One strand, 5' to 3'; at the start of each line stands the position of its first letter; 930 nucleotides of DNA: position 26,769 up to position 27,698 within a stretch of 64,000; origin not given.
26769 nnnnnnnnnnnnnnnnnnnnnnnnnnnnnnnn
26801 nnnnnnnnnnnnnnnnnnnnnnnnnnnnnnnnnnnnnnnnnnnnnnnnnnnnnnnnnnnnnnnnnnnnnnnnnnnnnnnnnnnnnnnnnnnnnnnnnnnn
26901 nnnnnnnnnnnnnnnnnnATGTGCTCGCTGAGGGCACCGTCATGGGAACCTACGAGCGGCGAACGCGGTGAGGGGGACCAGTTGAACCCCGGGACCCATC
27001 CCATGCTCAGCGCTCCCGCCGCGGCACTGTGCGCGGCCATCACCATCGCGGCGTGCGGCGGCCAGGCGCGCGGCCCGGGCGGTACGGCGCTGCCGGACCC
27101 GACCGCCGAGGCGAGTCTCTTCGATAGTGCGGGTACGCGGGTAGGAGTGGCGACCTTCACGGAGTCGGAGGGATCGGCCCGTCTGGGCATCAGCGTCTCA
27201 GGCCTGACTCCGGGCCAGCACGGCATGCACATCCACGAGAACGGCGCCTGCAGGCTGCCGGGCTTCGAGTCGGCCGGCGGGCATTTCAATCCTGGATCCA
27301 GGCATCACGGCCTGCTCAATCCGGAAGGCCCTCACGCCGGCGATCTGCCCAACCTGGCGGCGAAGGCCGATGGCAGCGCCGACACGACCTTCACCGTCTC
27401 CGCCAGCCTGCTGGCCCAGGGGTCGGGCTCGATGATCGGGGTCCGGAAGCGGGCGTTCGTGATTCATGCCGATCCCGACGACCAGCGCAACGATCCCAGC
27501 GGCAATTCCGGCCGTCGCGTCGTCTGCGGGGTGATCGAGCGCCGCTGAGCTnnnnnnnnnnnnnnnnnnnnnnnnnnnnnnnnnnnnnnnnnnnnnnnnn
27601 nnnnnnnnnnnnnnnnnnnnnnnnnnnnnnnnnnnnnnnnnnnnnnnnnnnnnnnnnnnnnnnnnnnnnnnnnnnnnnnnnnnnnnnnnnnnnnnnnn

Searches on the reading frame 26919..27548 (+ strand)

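Call 98: search_protein_families(library=pfam, proteins=[window:26919-27548:+], max_evalue=0.001)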
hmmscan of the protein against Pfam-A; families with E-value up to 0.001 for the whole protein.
window:26919-27548:+ (209 aa): 1 family
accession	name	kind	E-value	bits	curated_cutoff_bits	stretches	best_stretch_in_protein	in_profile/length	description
PF00080.25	Sod_Cu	-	3.7e-40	137.9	28.9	1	76-206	3-133/133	Copper/zinc superoxide dismutase (SODC)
